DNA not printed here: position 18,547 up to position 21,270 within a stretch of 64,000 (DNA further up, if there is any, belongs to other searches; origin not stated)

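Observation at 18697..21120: Candidate lyase-cyclase fusion (LanX-LanY in one polypeptide)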

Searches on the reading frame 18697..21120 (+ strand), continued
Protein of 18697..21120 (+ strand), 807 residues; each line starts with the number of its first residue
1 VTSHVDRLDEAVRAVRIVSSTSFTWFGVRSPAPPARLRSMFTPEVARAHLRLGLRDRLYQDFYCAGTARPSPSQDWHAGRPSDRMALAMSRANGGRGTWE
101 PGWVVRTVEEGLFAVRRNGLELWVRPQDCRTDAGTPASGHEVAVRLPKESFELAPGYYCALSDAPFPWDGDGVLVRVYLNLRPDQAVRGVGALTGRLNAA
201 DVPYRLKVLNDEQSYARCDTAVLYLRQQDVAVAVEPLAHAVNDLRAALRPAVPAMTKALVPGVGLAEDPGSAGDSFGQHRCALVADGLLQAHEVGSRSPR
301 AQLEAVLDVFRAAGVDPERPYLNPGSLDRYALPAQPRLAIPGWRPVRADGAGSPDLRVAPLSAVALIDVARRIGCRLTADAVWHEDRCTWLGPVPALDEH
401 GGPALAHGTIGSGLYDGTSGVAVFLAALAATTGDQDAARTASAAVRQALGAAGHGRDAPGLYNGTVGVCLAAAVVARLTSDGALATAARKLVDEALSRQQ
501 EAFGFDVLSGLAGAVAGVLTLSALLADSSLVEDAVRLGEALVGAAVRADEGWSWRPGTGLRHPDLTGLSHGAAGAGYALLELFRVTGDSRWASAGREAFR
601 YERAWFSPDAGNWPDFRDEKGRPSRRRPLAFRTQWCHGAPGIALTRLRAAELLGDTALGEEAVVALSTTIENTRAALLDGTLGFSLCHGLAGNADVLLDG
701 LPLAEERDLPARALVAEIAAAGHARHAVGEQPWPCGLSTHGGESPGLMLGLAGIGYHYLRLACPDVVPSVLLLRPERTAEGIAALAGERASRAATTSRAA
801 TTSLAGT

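Call 47: search_protein_families(library=pfam, proteins=[P0027, P0037, P0039], max_evalue=0.1)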
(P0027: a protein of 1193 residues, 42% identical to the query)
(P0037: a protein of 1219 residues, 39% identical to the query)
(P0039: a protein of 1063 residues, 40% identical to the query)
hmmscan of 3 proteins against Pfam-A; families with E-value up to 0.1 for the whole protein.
P0027 (1193 aa): 2 families
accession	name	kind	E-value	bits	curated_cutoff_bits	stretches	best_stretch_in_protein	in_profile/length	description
PF05147.19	LANC_like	-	2.1e-54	184.8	23.2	1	403-763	2-349/350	Lanthionine synthetase C-like protein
PF17914.6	HopA1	-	4.5e-40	137.7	22.7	1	153-324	3-170/170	HopA1 effector protein family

P0037 (1219 aa): 2 families
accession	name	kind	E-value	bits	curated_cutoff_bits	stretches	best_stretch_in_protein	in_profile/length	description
PF05147.19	LANC_like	-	9.8e-44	149.8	23.2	1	408-755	3-348/350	Lanthionine synthetase C-like protein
PF17914.6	HopA1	-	6.3e-37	127.5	22.7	1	152-323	3-170/170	HopA1 effector protein family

P0039 (1063 aa): 2 families
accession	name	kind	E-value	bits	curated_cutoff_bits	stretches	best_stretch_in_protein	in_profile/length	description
PF05147.19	LANC_like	-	3.3e-37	128.3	23.2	1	378-697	3-339/350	Lanthionine synthetase C-like protein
PF17914.6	HopA1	-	9.4e-37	126.9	22.7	1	147-314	7-170/170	HopA1 effector protein family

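Call 55: predict_structure(alignment_id=A1)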
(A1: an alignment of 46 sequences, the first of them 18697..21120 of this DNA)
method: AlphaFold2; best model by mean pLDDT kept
length: 807 residues; sequences in the alignment: 46
mean_pLDDT: 91.1   pTM: 0.87
mean pLDDT of the five models: 91.1, 90.1, 89.8, 89.2, 88.6
residues with pLDDT >= 90: 616; 70-90: 126; 50-70: 49; < 50: 16
segments of 3 or more residues with pLDDT < 50: 339-341, 347-354, 805-807
pLDDT, mean of each block of 10 residues (from residue 1): 89 95 90 89 96 97 93 61 86 95 94 92 93 89 94 92 89 94 92 98 96 89 97 96 91 96 95 89 98 96 98 98 96 68 49 60 97 98 98 86 84 97 98 97 98 89 97 98 98 86 86 98 98 97 96 83 86 98 98 98 94 82 62 93 98 98 98 90 93 98 97 97 91 78 89 98 96 97 95 82 55
secondary structure, 60 per line:
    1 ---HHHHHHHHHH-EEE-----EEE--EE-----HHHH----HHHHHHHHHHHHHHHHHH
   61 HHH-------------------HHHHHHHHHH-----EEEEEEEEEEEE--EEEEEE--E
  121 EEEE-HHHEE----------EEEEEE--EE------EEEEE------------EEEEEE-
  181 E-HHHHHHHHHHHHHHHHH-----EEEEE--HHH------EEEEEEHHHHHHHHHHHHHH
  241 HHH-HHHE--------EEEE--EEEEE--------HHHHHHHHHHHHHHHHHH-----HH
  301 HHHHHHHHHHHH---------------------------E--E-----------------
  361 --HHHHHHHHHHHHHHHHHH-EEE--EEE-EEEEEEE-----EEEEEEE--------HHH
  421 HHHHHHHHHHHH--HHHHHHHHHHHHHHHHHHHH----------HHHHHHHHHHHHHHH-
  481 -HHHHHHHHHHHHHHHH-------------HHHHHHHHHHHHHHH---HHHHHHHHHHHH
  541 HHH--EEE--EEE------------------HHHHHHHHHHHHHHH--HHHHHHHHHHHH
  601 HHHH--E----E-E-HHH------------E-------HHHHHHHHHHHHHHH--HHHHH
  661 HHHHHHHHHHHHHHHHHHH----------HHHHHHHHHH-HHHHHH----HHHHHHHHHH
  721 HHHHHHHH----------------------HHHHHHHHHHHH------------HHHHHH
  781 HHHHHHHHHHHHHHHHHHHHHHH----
elements in order (helices of 4 or more, strands of 3 or more residues): H4-13 E15-17 E23-25 H35-38 H43-63 H83-92 E98-109 E112-117 E120-124 E141-146 E157-161 E174-179 H183-199 E205-209 E221-226 H227-243 E257-260 E263-267 H276-293 H299-312 H363-380 E382-384 E387-389 E391-397 E403-409 H418-432 H435-454 H465-479 H482-497 H511-525 H529-543 E546-548 E551-553 H572-586 H589-604 H639-653 H656-679 H690-699 H701-706 H711-728 H751-762 H775-803

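Call 57: fold_search(model_id=the predicted structure, library=pdb)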
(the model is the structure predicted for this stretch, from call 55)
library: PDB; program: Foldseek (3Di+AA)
matches with E <= 10: 720; with E <= 0.001: 38
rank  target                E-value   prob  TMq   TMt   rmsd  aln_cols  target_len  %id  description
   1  9dk1_B                2.5e-16  1.00  0.33  0.80   4.0       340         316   26  Lexapeptide dehydratase complex LxmKY apo (released 2024-12-04)
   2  9dk3_B                3.2e-16  1.00  0.32  0.78   4.7       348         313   27  Lexapeptide dehydratase complex LxmKY, hydrolysed ATP bound (released 2024-12-04)
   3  9dk2_B                7.5e-16  1.00  0.32  0.78   3.8       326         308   28  Lexapeptide dehydratase complex LxmKY, ATP bound (released 2024-12-04)
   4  6st5                  1.8e-11  1.00  0.40  0.35   4.7       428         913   23  crystal structure of LicM2 (released 2022-08-10)
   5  8car                  2.6e-11  1.00  0.38  0.37  18.5       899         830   14  Discovery of the lanthipeptide Curvocidin and structural insights into its trifunctional synthetase CuvL (released 2023-06-14)
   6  6wq1_A                2.9e-11  1.00  0.37  0.70   5.4       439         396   17  Eukaryotic LanCL2 protein (released 2021-05-05)
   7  6wq1_C                3.6e-11  1.00  0.36  0.68   5.8       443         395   16  Eukaryotic LanCL2 protein (released 2021-05-05)
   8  8cav_A                3.9e-11  1.00  0.39  0.37  18.3       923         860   15  Discovery of the lanthipeptide Curvocidin and structural insights into its trifunctional synthetase CuvL (released 2023-06-14)
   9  8cav_B                5.8e-11  1.00  0.38  0.36  18.1       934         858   14  Discovery of the lanthipeptide Curvocidin and structural insights into its trifunctional synthetase CuvL (released 2023-06-14)
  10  3t33                  1.2e-10  1.00  0.37  0.69   4.7       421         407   21  Crystal Structure of Arabidopsis GCR2 (released 2013-04-17)
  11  8czk_A                2.6e-10  1.00  0.39  0.74   4.6       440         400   17  Human LanCL1 bound to GSH and Dhb-Erk peptide (released 2023-01-25)
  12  8d0v_A                4.4e-10  1.00  0.39  0.74   4.5       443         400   17  Human LanCL1 C264A mutant bound to GSH (released 2023-01-25)
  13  3e6u_B                9.0e-10  1.00  0.39  0.74   4.1       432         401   17  Crystal structure of Human LanCL1 (released 2009-06-23)
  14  3e6u_A                2.6e-09  1.00  0.37  0.69   4.7       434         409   18  Crystal structure of Human LanCL1 (released 2009-06-23)
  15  3e6u_D                4.1e-09  1.00  0.36  0.68   5.6       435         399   17  Crystal structure of Human LanCL1 (released 2009-06-23)
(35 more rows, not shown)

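Call 72: search_protein_representatives(protein=window:18697-21120:+)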
Query: 807 residues. Proteins with E-value up to 0.001 (for the whole library): 11547; up to 1e-10: 8467; up to 1e-30: 3101. The best 150 are listed.
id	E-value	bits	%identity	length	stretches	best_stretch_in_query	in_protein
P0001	0.0e+00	1127.2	68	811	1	2-789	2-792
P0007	3.0e-209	713.5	49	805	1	7-797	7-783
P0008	1.0e-208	711.6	49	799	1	4-777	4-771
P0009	1.2e-204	698.2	50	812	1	1-789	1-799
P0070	6.3e-199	679.3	49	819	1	4-787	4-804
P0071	1.4e-182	625.2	46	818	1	13-782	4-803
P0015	9.1e-181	619.2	48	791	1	10-789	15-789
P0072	2.8e-173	594.5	44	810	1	2-792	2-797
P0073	1.2e-170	585.8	47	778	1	4-781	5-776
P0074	9.0e-170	582.9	46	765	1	6-772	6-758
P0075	6.5e-168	576.7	45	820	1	8-774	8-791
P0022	6.9e-165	566.7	46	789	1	3-778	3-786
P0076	3.9e-164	564.2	45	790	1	2-776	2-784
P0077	4.8e-164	563.9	48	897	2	359-780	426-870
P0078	3.2e-163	561.2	46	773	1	3-779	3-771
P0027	3.9e-155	534.5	43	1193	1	9-775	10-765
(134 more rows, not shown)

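Call 77: search_protein_families(library=ncbifam, proteins=[window:18697-21120:+], max_evalue=0.01)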
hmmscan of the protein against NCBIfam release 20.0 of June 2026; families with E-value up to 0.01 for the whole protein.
window:18697-21120:+ (807 aa): 3 families
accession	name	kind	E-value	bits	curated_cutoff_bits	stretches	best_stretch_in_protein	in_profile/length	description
TIGR03897.1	lanti_2_LanM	subfamily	8.1e-73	245.6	304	1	361-764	544-932/932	type 2 lanthipeptide synthetase LanM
NF038150.1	lanthi_synth_IV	equivalog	1.3e-30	106.4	650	1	413-762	508-844/851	class IV lanthionine synthetase LanL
NF038151.1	lanthi_synth_III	equivalog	3e-16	59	575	2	457-602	562-695/833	class III lanthionine synthetase LanKC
